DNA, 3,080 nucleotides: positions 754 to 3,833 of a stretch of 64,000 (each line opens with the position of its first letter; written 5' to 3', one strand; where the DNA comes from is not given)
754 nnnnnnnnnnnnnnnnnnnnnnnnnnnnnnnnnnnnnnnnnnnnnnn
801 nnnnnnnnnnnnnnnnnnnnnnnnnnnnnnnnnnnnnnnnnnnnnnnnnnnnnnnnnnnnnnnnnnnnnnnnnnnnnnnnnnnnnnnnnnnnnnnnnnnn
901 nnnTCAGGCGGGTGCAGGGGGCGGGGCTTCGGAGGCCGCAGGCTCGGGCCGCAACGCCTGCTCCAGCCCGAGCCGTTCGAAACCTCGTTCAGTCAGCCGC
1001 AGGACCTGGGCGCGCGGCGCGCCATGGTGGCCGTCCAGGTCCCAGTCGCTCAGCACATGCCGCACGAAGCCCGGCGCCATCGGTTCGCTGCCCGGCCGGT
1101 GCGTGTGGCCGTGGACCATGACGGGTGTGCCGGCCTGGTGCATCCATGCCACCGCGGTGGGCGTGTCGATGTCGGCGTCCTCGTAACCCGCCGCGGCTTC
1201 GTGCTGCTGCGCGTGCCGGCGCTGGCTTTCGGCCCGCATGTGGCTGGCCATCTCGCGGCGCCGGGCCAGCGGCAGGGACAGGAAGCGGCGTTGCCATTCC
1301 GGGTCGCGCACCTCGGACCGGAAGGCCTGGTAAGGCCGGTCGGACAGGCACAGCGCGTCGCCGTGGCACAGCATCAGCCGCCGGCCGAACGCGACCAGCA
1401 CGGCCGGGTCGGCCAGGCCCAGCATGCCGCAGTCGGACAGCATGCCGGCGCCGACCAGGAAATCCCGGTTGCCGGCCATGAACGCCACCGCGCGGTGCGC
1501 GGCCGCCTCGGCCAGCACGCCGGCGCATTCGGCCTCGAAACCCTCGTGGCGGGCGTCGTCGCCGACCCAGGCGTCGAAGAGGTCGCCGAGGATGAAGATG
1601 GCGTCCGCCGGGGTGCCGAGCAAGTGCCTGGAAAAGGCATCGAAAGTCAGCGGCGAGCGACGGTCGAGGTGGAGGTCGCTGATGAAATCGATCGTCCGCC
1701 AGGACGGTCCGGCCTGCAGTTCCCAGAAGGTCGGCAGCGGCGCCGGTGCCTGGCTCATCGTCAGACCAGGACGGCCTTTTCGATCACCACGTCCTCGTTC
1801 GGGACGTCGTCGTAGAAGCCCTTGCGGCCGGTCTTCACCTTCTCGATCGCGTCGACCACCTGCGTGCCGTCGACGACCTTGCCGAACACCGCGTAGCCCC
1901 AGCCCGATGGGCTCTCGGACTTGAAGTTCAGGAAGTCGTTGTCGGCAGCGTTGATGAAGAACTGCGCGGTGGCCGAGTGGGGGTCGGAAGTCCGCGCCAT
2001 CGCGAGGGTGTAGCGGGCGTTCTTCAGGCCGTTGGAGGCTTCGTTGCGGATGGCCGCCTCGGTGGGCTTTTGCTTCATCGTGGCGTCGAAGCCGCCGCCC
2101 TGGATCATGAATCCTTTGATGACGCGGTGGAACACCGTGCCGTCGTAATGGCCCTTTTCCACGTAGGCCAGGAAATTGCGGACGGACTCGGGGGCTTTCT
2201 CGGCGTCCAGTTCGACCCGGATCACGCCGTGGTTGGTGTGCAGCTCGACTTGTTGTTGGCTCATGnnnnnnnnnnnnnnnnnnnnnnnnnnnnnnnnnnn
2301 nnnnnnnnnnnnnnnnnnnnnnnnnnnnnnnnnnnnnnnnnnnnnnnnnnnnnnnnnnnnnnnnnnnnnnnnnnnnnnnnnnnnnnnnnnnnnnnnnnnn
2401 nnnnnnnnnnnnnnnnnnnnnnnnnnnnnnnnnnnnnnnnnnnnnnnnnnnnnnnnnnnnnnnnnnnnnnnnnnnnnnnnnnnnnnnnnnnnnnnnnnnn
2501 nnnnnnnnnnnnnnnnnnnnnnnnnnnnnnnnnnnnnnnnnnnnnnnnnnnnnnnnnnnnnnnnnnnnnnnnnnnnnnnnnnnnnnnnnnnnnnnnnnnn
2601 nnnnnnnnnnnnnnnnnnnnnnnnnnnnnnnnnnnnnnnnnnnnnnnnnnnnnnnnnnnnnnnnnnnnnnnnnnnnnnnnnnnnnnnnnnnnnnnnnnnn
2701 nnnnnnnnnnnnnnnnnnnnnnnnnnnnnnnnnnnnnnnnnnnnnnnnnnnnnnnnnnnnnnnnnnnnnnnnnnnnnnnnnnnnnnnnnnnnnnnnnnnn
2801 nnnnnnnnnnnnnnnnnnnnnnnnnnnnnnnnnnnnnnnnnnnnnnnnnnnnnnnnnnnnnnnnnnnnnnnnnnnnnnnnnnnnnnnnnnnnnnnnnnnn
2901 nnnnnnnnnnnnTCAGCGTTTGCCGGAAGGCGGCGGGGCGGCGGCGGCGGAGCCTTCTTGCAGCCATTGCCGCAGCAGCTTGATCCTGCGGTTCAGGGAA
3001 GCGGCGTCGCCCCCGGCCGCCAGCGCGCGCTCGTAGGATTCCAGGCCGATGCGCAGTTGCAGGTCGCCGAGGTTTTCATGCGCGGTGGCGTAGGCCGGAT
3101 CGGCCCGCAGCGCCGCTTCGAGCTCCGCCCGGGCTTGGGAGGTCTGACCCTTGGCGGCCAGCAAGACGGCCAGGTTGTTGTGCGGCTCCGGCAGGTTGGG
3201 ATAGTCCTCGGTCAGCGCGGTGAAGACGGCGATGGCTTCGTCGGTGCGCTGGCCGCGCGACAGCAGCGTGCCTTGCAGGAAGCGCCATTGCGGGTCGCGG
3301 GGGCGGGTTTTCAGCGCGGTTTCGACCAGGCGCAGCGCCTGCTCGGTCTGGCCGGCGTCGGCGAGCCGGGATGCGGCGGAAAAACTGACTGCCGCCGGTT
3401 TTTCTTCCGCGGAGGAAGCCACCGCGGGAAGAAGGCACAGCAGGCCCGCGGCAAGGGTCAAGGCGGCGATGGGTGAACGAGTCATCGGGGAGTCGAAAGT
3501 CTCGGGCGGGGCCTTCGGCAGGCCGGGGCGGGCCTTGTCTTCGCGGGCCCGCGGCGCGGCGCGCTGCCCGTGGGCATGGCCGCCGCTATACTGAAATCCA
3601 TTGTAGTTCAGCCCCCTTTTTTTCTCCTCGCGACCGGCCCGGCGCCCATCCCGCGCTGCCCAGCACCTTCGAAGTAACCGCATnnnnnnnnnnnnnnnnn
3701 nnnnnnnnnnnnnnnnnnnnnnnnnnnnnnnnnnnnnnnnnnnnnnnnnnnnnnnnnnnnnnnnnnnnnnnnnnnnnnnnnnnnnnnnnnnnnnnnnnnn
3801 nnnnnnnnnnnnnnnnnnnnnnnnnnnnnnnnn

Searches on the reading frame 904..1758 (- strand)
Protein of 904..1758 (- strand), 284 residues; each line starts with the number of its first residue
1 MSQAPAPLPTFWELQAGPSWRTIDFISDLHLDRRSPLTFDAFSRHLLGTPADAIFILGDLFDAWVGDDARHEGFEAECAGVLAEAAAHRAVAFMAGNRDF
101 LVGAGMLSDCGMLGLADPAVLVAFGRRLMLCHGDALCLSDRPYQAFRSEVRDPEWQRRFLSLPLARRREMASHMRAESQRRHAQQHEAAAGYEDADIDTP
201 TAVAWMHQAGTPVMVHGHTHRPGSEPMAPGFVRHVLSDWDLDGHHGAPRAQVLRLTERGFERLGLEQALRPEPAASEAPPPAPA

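Call 49: search_protein_families(library=pfam, proteins=[window:904-1758:-], max_evalue=0.001)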
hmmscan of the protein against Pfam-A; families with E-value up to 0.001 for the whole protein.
window:904-1758:- (284 aa): 2 families
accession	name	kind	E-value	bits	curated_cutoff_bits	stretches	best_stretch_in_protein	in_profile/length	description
PF00149.33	Metallophos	-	5.3e-07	30.7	21.5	1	22-222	2-191/191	Calcineurin-like phosphoesterase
PF12850.12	Metallophos_2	-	0.0001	22.8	27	0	25-137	5-91/154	Calcineurin-like phosphoesterase superfamily domain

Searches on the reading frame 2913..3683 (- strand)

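Call 49: search_protein_families(library=pfam, proteins=[window:2913-3683:-], max_evalue=0.001)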
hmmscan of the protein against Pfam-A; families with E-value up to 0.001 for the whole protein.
window:2913-3683:- (256 aa): 12 families
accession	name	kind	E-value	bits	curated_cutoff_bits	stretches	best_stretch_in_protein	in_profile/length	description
PF13432.12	TPR_16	-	3.9e-15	56.4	32.7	2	103-165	3-65/65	Tetratricopeptide repeat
PF14559.12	TPR_19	-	2.4e-14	53.8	25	2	146-200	6-60/68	Tetratricopeptide repeat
PF13414.12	TPR_11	-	2.8e-12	46.5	26.8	1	175-213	4-42/42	TPR repeat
PF13428.12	TPR_14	-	4.2e-12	45.9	23.5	1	169-208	5-44/44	Tetratricopeptide repeat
PF13431.12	TPR_17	-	4.8e-10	39.3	24.4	0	154-186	2-34/34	Tetratricopeptide repeat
PF07719.23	TPR_2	-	1.6e-09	37.6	27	0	166-197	2-33/34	Tetratricopeptide repeat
PF13174.12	TPR_6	-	3.3e-06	27.8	26.3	0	135-163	4-32/33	Tetratricopeptide repeat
PF13371.12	TPR_9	-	4.7e-06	27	35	0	144-202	8-66/73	Tetratricopeptide repeat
PF13181.12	TPR_8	-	2.3e-05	24.7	25.7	0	168-197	4-33/34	Tetratricopeptide repeat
PF13424.12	TPR_12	-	0.00016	22.2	30.1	0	148-195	27-75/77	Tetratricopeptide repeat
PF24575.1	TPR_Slam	-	0.00043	21.1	35.2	0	135-187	51-103/104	Surface lipoprotein assembly modifier, N-terminal TPR repeats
PF20308.4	TPR-S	-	0.00057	20.9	27.6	0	114-191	3-78/102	Tetratricopeptide Repeats-Sensor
